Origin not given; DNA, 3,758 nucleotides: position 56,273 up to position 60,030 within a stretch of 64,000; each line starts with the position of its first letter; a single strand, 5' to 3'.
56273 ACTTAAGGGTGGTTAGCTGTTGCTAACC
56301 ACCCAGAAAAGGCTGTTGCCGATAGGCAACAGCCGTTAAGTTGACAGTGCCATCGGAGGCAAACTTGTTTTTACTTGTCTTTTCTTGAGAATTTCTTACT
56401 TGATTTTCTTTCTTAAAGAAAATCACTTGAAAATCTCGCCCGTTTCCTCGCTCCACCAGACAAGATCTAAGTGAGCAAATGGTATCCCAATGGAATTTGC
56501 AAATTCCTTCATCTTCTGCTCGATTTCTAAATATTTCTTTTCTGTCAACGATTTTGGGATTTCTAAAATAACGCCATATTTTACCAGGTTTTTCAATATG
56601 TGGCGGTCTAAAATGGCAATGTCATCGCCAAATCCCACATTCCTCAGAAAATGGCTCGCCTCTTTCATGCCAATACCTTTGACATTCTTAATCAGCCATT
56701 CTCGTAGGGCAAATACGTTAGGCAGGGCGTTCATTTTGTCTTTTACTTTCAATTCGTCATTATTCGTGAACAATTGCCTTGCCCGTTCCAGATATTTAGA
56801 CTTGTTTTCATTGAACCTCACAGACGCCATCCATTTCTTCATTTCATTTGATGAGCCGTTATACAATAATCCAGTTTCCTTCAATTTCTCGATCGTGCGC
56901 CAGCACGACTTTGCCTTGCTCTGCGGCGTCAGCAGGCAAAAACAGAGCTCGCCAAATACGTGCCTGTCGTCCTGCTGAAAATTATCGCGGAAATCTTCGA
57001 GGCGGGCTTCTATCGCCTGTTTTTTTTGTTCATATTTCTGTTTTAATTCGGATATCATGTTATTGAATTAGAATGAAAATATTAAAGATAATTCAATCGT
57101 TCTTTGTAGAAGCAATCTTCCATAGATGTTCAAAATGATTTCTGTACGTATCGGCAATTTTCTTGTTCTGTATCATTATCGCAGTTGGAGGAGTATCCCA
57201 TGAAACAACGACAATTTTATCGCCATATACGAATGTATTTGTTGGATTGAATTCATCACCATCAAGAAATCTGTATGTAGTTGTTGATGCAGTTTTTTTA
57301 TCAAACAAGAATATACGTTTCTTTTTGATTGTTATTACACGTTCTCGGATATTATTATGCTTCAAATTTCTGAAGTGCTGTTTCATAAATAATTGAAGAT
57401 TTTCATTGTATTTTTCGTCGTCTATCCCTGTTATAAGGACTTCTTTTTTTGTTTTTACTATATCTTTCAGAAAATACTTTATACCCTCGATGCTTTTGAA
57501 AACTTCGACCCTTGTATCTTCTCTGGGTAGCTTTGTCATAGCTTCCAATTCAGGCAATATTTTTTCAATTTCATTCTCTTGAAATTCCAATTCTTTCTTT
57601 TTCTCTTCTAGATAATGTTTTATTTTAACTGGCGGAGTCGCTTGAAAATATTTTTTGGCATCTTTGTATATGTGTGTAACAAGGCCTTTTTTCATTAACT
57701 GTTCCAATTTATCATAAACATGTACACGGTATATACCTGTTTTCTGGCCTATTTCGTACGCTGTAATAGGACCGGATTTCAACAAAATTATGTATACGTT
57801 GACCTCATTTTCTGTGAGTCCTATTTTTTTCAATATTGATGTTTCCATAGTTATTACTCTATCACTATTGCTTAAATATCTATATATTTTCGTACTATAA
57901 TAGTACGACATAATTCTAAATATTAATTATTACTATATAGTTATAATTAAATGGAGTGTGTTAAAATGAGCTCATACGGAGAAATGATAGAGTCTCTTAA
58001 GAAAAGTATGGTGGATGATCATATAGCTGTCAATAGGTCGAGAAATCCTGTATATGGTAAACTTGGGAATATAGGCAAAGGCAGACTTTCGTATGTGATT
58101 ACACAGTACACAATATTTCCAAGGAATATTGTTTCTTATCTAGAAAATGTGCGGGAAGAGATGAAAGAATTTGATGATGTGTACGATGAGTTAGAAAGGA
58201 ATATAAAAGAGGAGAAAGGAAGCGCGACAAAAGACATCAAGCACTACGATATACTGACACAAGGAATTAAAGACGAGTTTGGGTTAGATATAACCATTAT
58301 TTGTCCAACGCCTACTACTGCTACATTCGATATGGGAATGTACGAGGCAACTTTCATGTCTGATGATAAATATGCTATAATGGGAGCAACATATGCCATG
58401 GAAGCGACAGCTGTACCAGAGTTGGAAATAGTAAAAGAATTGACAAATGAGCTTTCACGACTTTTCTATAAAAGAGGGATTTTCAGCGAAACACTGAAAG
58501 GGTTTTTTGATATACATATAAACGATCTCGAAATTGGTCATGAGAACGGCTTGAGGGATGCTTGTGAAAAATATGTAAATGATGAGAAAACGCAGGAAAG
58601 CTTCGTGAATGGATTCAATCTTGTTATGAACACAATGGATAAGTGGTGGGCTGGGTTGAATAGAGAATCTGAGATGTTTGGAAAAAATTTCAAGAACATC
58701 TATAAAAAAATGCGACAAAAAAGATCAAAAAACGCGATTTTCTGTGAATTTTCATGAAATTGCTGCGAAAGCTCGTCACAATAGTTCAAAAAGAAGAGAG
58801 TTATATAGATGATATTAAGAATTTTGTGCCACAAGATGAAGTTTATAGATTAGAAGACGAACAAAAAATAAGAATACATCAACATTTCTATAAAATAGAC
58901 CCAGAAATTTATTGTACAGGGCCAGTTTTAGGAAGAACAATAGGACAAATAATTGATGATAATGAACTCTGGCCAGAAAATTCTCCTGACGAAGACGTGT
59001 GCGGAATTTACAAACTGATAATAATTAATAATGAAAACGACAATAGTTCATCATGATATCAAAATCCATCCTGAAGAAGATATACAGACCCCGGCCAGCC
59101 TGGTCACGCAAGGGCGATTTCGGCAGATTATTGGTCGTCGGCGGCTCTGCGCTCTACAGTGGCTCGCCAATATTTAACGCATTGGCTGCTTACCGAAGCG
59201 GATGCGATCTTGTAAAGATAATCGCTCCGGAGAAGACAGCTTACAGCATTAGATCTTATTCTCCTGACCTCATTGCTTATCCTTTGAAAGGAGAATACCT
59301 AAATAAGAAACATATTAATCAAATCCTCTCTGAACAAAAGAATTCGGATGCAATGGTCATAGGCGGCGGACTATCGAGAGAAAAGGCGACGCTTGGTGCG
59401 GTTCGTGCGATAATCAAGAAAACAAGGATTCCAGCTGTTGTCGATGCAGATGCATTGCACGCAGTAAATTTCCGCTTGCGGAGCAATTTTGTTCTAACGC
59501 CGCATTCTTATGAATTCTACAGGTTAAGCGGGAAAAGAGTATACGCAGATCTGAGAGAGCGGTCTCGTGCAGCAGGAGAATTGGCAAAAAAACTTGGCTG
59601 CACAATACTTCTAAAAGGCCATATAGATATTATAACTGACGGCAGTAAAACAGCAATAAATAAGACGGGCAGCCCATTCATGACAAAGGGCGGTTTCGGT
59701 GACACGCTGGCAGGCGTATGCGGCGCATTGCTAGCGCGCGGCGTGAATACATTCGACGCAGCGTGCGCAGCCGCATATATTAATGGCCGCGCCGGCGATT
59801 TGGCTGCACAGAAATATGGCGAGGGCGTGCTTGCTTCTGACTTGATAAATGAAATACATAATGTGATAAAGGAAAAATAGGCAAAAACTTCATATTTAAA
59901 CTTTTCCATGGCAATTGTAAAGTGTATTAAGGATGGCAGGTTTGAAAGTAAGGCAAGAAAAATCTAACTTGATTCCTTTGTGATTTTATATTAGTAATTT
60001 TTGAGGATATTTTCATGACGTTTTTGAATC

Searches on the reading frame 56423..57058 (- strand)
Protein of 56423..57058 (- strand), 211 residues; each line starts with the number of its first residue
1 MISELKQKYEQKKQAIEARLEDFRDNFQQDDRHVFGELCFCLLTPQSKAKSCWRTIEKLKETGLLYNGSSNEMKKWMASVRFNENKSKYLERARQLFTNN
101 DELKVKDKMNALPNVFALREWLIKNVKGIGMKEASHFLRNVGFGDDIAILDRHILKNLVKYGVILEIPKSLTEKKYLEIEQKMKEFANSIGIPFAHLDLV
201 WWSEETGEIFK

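Call 23: search_protein_families(library=pfam, proteins=[window:56423-57058:-], max_evalue=0.01)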
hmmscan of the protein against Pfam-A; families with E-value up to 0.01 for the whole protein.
window:56423-57058:- (211 aa): 1 family
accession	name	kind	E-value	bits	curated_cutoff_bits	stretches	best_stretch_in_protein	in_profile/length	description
PF22175.2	Ogg-HhH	-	8.2e-60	201.7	27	1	16-192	1-173/173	8-oxoguanine DNA glycosylase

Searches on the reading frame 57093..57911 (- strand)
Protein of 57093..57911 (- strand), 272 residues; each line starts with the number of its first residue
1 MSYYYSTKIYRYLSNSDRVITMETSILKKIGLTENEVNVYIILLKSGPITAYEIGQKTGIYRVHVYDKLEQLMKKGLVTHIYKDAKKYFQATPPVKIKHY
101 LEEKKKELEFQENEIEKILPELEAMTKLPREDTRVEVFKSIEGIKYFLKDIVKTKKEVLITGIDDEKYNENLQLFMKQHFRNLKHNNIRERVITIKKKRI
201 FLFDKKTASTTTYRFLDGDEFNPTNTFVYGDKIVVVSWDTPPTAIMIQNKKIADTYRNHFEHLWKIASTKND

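Call 23: search_protein_families(library=pfam, proteins=[window:57093-57911:-], max_evalue=0.01)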
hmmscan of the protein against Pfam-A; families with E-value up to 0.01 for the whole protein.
window:57093-57911:- (272 aa): 3 families
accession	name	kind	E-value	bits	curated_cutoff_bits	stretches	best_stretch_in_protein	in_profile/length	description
PF01978.25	TrmB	-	2.6e-17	62.9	25.6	1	27-94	1-67/68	Sugar-specific transcriptional regulator TrmB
PF21476.4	PF0610-like_N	-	0.0017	19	33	0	41-72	7-38/50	PF0610-like, N-terminal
PF01475.25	FUR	-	0.0044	17.6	23.1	1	64-137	45-120/121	Ferric uptake regulator family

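Call 72: search_protein_families(library=ncbifam, proteins=[window:57093-57848:-], max_evalue=0.01)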
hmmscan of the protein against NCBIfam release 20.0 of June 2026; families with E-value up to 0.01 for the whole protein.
window:57093-57848:- (251 aa): 8 families
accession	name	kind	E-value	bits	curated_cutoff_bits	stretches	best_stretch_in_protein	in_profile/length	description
NF040851.1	tran_reg_TrmB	equivalog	1.5e-12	47.3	600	1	5-140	10-138/338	HTH-type sugar-sensing transcriptional regulator TrmB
NF047390.1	TransRegTrmBL1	equivalog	4.6e-10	39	650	1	5-139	9-139/341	HTH-type sugar sensing transcriptional regulator TrmBL1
NF047392.1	TransRegTrmBHalo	equivalog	8.5e-09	34.9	500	1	5-142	12-139/349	HTH-type sugar sensing transcriptional regulator TrmB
NF053606.1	Sta1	subfamily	2.7e-05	24.2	80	1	10-64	17-71/100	Sta1 family transcriptional regulator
NF040939.2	trans_reg_lrs14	equivalog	0.00011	22.1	90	1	10-65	18-74/103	Lrs14 family HTH-type transcriptional regulator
NF003210.0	PRK04172.1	equivalog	0.0011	17.9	350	1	10-195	3-182/496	phenylalanine--tRNA ligase subunit alpha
NF045677.1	FeRespRegIrr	equivalog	0.0028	17.7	170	1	42-94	49-102/127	Fur family transcriptional regulator Irr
TIGR01884.1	cas_HTH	subfamily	0.0048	16.3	60.2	1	3-65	132-195/202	CRISPR-associated CARF protein Csa3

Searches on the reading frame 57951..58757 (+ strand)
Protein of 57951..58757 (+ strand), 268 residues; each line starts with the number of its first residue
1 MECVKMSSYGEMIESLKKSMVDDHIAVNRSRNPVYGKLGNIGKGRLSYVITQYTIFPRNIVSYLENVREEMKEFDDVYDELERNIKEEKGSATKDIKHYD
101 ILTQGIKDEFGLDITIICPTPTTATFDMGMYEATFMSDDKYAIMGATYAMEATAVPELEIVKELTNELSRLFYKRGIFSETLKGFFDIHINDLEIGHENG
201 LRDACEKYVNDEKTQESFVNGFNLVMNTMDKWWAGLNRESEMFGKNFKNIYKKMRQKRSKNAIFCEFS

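Call 23: search_protein_families(library=pfam, proteins=[window:57951-58757:+], max_evalue=0.01)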
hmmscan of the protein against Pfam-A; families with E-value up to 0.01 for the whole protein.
window:57951-58757:+ (268 aa): 2 families
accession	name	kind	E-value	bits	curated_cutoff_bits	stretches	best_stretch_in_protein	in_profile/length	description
PF12981.12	DUF3865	-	4.2e-44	151.3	31.6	1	12-239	3-224/224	Domain of Unknown Function with PDB structure (DUF3865)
PF14518.11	Haem_oxygenas_2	-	8.7e-08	32.6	28.9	1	70-226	24-173/177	Iron-containing redox enzyme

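Call 72: search_protein_families(library=ncbifam, proteins=[window:57951-58757:+], max_evalue=0.01)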
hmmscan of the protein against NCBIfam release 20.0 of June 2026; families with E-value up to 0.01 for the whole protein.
window:57951-58757:+ (268 aa): 1 family
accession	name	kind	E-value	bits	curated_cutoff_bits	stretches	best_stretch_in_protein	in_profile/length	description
NF042919.1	ChlAlygly_Syn_BesC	equivalog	2.6e-06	27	500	1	141-238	163-251/257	4-chloro-allylglycine synthase BesC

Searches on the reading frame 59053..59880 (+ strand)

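Call 23: search_protein_families(library=pfam, proteins=[window:59053-59880:+], max_evalue=0.01)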
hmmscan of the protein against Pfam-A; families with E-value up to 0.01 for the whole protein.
window:59053-59880:+ (275 aa): 3 families
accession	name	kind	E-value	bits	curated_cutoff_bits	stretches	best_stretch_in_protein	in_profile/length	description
PF01256.23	Carb_kinase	-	2.8e-57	194.4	27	1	26-269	1-241/242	NAD(P)H-hydrate dehydratase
PF02110.20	HK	-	8.3e-13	48.7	27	1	171-274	141-247/247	Hydroxyethylthiazole kinase family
PF08543.17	Phos_pyr_kin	-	2.2e-05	24.4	27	1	130-244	104-229/246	Phosphomethylpyrimidine kinase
